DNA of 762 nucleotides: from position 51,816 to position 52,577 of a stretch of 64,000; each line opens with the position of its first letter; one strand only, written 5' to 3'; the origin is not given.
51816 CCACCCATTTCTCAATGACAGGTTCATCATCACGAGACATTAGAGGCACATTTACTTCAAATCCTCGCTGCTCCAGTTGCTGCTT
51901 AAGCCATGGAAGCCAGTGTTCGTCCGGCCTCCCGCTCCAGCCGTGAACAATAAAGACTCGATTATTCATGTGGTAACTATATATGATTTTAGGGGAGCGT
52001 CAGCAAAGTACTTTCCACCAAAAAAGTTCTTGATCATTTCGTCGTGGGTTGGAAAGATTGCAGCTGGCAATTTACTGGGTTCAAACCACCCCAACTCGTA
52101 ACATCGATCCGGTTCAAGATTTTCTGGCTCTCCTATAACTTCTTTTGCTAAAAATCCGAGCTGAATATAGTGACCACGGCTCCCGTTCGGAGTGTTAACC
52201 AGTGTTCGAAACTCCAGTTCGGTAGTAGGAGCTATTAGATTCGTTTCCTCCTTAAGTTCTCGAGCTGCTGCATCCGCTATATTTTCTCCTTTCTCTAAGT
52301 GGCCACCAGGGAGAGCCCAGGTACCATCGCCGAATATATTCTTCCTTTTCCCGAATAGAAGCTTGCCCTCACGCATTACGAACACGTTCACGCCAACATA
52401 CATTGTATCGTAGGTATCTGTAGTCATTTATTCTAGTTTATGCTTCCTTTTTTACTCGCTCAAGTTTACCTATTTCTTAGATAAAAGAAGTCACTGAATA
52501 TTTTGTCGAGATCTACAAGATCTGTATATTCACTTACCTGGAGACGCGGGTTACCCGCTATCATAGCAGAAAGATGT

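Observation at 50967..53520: Operon of DNPH1/Rcl-like dNMP N-glycosidase, two NUDIX hydrolases and an alpha/beta hydrolase, divergent from a HAD phosphatase: a nucleotide sanitation/salvage module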

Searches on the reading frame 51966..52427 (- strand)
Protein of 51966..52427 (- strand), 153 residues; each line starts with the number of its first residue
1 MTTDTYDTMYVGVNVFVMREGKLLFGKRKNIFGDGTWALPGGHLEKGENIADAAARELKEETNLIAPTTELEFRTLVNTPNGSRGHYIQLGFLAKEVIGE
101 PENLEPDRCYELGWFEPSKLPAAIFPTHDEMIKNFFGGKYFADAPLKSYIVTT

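Call 3: search_protein_families(library=pfam, proteins=[window:51966-52427:-], max_evalue=0.01)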
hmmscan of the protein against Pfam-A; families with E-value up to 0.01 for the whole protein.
window:51966-52427:- (153 aa): 2 families
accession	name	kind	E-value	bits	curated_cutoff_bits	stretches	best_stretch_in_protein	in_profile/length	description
PF00293.34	NUDIX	-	2e-21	76.8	21.1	1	11-135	4-134/134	NUDIX domain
PF14815.12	NUDIX_4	-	0.0023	18.1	35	0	16-68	3-54/113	NUDIX domain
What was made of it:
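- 51966..52427 (-): NudixB, a MutT/NUDT15/AtNUDX1-clade Nudix hydrolase (153 aa), 38 nt downstream of DNPH1. PF00293 2e-21 (call 3).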

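Call 4: search_protein_families(library=ncbifam, proteins=[window:51966-52427:-], max_evalue=0.01)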
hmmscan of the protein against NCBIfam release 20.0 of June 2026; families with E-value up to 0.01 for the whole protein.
window:51966-52427:- (153 aa): 23 families
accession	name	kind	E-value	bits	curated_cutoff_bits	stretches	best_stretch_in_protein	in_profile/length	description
NF003786.0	PRK05379.1-2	equivalog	2.7e-12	46.5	397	1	5-70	213-278/354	bifunctional nicotinamide-nucleotide adenylyltransferase/Nudix hydroxylase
NF003788.0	PRK05379.1-5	equivalog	1.8e-11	44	354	1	5-71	208-274/351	bifunctional nicotinamide-nucleotide adenylyltransferase/Nudix hydroxylase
NF003787.0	PRK05379.1-4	equivalog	1.2e-10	40.9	449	1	5-71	203-269/346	bifunctional nicotinamide-nucleotide adenylyltransferase/Nudix hydroxylase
NF006530.0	PRK08999.1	equivalog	4.2e-10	39.2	245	1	10-129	7-121/315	Nudix family hydrolase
NF003791.0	PRK05379.2-3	equivalog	4.7e-10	39.2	409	1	4-71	196-263/340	bifunctional nicotinamide-nucleotide adenylyltransferase/Nudix hydroxylase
NF003785.0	PRK05379.1-1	equivalog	9.9e-10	38.1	418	1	6-65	199-258/347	bifunctional nicotinamide-nucleotide adenylyltransferase/Nudix hydroxylase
NF001938.0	PRK00714.1-5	equivalog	2.8e-07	30.1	116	1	10-64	15-74/172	RNA pyrophosphohydrolase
NF007834.0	PRK10546.1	equivalog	1.5e-06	28.1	156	1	13-68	7-63/135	pyrimidine (deoxy)nucleoside triphosphate diphosphatase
NF003790.0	PRK05379.2-2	equivalog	2.1e-06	27.1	403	1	8-68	215-275/354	bifunctional nicotinamide mononucleotide adenylyltransferase/ADP-ribose pyrophosphatase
NF011963.0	PRK15434.1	subfamily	3e-06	27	146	1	13-77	20-85/159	GDP-mannose mannosyl hydrolase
TIGR00586.1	mutt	equivalog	3.5e-06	27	97.9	1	11-129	7-120/129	8-oxo-dGTP diphosphatase MutT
NF001937.0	PRK00714.1-4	equivalog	4.1e-06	26.5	139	1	13-66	11-62/161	RNA pyrophosphohydrolase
NF041652.1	Nud_hyd_Dein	equivalog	1.3e-05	25.4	200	1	30-81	38-89/152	Nudix hydrolase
NF008044.0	PRK10776.1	equivalog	1.3e-05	25.1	148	1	28-130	23-120/130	8-oxo-dGTP diphosphatase MutT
TIGR02705.1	nudix_YtkD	equivalog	1.8e-05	24.3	154.4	1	37-65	47-75/156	RNA deprotection pyrophosphohydrolase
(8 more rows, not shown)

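Call 5: search_protein_families(library=padloc, proteins=[window:51966-52427:-], max_evalue=0.01)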
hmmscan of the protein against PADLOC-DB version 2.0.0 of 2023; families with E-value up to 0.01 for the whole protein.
window:51966-52427:- (153 aa): 1 family
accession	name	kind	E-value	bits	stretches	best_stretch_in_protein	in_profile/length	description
PDLC04899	PDC-S07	-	2.1e-09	35.1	1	11-131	9-123/135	-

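Call 7: search_solved_structures(query=window:51966-52427:-, max_evalue=0.001, show_alignments=1)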
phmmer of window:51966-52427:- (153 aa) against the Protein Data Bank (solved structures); distinct sequences matched with E-value up to 0.001: 68 (the best 60 are shown).
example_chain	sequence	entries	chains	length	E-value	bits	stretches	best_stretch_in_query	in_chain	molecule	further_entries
6ypb_A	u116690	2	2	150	1.1e-19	74.1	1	4-136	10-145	Geranyl diphosphate phosphohydrolase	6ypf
6fl4_A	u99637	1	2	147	5.2e-19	71.8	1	11-131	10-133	Nudix hydrolase 1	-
5gp0_E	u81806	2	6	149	5.4e-19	71.8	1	11-131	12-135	Nudix hydrolase 1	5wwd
6dby_A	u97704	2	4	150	5.4e-19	71.8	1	11-131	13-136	Nudix hydrolase 1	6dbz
5wy6_E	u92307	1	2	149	3.7e-18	69.1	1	11-131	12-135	Nudix hydrolase 1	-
4dyw_A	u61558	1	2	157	5.9e-14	55.4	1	10-124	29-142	MutT/NUDIX family protein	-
4kyx_A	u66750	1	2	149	1.5e-13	54.2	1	10-129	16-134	ADP-ribose pyrophosphatase MutT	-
7b67_A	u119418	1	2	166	6.7e-10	42.3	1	15-121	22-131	Nucleotide triphosphate diphosphatase NUDT15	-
7b66_A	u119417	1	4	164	7e-10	42.2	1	13-121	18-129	Nucleotide triphosphate diphosphatase NUDT15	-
5bon_A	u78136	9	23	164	7.1e-10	42.2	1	13-121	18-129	Probable 8-oxo-dGTP diphosphatase NUDT15 | Nucleotide triphosphate diphosphatase NUDT15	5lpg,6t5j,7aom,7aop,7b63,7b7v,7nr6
7b65_A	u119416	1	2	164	7.3e-10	42.1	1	13-121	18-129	Nucleotide triphosphate diphosphatase NUDT15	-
7b64_A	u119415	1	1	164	8.7e-10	41.9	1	22-121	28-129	Nucleotide triphosphate diphosphatase NUDT15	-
3q1p_A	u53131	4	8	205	6.1e-08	35.9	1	5-137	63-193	Phosphohydrolase (MutT/nudix family protein)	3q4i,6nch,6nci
2fml_A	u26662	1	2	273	7.8e-08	35.6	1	22-129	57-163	MutT/nudix family protein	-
3ees_A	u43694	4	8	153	1.7e-07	34.5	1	15-74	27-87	Probable pyrophosphohydrolase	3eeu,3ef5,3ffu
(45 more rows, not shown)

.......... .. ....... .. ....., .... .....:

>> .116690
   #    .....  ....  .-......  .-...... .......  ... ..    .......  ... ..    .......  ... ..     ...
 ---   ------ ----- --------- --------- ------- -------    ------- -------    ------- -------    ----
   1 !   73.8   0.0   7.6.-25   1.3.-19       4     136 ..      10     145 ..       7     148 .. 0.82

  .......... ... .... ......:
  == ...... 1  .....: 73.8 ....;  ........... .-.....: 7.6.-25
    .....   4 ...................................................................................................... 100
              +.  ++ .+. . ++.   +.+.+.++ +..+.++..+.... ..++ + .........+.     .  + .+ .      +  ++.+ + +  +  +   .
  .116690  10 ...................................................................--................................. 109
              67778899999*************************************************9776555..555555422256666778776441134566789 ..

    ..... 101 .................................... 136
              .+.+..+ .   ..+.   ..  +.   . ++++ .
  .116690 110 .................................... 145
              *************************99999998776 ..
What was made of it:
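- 51966..52427 (-): Best solved relatives are geranyl-diphosphate phosphohydrolase 6ypb (1.1e-19), AtNUDT1 (5e-19) and NUDT15 (7e-10) (call 7).
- AtNUDX1-clade enzymes also act on isoprenoid diphosphates, as shown by the top hit 6ypb (call 7).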
